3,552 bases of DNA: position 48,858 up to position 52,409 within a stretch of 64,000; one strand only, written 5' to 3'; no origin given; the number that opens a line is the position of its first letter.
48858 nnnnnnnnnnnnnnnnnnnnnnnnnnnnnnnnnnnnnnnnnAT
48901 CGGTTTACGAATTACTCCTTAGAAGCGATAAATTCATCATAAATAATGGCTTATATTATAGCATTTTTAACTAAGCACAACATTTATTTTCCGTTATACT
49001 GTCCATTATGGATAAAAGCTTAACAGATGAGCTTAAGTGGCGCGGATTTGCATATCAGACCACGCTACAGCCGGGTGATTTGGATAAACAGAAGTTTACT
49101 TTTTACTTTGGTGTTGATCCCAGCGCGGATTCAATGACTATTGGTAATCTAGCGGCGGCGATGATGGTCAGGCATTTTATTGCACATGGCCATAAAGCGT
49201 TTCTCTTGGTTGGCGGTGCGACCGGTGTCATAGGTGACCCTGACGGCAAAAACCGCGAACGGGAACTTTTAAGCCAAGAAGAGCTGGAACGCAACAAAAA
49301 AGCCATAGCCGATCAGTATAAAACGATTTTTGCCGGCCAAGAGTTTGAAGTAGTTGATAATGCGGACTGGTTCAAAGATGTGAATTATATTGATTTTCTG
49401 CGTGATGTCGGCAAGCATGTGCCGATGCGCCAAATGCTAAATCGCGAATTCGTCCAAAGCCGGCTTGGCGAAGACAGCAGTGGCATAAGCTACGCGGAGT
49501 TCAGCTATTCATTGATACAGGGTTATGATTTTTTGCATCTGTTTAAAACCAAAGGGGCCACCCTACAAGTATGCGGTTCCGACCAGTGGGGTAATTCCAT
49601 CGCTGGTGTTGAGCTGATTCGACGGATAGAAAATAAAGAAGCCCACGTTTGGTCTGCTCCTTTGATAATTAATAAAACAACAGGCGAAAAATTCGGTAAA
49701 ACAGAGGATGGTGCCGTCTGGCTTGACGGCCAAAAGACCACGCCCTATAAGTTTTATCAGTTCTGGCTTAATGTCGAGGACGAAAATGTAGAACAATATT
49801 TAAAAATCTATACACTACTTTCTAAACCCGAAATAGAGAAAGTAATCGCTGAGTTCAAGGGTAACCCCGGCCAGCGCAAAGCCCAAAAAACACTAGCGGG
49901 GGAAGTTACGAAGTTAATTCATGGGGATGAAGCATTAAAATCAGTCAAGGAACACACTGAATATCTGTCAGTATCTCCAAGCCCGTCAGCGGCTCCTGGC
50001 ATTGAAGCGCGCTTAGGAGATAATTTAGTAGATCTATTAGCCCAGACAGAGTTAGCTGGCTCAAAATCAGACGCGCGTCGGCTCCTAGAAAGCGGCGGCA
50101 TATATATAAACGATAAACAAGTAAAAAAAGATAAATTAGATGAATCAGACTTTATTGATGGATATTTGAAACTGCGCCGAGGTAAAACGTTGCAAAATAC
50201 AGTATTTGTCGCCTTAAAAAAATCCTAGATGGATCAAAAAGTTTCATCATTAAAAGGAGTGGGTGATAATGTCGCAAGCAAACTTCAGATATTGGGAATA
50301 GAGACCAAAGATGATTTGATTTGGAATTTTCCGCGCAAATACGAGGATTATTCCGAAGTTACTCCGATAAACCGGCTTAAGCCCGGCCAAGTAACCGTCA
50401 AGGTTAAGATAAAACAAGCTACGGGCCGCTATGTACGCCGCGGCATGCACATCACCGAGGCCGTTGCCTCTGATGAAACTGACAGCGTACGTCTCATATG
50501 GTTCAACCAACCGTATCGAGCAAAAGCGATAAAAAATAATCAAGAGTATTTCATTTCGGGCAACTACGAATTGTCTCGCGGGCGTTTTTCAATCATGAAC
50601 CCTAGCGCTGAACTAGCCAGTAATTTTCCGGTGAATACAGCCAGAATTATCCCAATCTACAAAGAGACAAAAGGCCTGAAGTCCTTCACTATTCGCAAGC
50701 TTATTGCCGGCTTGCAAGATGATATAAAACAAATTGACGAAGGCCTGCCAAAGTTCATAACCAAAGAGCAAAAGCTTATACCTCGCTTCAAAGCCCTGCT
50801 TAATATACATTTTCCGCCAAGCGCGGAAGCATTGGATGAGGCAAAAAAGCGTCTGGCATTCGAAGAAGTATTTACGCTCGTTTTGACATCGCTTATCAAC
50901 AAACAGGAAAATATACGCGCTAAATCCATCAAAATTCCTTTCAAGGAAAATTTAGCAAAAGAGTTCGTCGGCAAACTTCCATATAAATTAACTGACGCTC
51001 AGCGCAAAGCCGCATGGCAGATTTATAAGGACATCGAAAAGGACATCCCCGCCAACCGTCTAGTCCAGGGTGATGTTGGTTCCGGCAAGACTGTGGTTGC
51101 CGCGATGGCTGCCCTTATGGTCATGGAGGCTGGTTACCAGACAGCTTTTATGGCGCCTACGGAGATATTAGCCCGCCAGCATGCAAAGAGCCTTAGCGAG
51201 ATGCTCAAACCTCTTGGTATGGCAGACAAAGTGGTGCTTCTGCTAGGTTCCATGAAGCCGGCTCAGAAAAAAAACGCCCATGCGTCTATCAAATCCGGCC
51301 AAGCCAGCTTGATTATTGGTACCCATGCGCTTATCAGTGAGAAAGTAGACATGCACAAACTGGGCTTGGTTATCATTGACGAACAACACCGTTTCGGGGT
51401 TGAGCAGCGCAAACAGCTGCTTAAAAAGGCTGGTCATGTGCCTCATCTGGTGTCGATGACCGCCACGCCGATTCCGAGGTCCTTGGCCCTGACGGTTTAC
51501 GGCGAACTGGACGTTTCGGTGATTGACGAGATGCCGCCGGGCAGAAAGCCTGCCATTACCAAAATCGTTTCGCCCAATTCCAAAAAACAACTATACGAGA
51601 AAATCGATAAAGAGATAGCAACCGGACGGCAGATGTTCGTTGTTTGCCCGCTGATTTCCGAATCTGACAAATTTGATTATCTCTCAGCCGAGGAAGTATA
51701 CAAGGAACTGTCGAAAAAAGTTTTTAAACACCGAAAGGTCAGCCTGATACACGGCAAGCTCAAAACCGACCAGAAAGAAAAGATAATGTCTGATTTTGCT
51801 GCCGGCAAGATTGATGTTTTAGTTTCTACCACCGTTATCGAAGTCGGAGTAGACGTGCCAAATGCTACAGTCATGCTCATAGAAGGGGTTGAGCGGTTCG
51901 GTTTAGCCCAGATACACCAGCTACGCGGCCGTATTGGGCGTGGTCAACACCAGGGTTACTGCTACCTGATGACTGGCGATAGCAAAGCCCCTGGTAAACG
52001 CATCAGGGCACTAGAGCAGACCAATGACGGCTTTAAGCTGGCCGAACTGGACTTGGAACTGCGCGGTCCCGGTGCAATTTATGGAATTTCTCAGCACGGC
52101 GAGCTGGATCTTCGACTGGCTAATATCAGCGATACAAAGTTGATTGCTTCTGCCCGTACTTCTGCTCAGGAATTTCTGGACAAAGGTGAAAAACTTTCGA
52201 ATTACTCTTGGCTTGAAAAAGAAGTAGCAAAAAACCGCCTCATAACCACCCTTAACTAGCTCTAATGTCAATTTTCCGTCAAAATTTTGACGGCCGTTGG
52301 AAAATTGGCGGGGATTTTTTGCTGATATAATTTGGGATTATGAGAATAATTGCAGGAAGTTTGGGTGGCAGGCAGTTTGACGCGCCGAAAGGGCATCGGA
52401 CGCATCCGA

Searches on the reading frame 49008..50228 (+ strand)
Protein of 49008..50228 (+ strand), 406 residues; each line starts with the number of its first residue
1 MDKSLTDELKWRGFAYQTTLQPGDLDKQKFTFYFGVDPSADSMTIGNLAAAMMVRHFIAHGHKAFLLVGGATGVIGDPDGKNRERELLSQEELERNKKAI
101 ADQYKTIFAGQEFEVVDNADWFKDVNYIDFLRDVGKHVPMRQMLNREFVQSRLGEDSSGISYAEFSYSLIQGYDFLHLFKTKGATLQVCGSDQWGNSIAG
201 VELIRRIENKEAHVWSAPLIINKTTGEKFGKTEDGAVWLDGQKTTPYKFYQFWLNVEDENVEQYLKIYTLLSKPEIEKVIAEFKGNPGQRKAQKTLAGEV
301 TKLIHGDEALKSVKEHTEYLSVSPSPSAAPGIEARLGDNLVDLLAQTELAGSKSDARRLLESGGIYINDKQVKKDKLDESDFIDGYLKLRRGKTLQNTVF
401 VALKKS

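Call 22: search_protein_families(library=pfam, proteins=[window:49008-50228:+], max_evalue=0.0001)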
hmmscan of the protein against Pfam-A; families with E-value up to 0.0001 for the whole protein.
window:49008-50228:+ (406 aa): 3 families
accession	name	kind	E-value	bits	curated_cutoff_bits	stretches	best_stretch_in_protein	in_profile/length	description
PF00579.31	tRNA-synt_1b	-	1.5e-70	238.3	21.1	1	27-318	3-288/292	tRNA synthetases class I (W and Y)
PF22421.1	SYY_C-terminal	-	6.1e-09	36.1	27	1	337-393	18-77/83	Tyrosine--tRNA ligase SYY-like C-terminal domain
PF01479.30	S4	-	3.3e-06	27.2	22.8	1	340-382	3-47/48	S4 domain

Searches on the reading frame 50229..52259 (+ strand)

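Call 22: search_protein_families(library=pfam, proteins=[window:50229-52259:+], max_evalue=0.0001)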
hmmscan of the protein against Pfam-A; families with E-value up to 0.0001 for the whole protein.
window:50229-52259:+ (676 aa): 7 families
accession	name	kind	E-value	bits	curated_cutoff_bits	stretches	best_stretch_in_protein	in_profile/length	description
PF17191.10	RecG_wedge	-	6.5e-27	94.5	23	1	8-159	5-155/162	RecG wedge domain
PF00270.35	DEAD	-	1.7e-24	86.8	26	1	257-418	3-163/167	DEAD/DEAH box helicase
PF00271.37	Helicase_C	-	2.2e-23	83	23.5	1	457-571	4-108/110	Helicase conserved C-terminal domain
PF04851.21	ResIII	-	5e-13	49.7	22.5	1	252-414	2-162/164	Type III restriction enzyme, res subunit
PF19833.4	RecG_dom3_C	-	6.2e-12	45.8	26.8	1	598-658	1-63/87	ATP-dependent DNA helicase RecG, domain 3, C-terminal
PF13604.12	AAA_30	-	2.8e-06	27.6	27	1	255-403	3-114/191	AAA domain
PF22590.2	Cas3-like_C_2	-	4.8e-05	24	27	0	487-572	15-104/106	CRISPR-associated nuclease/helicase Cas3, C-terminal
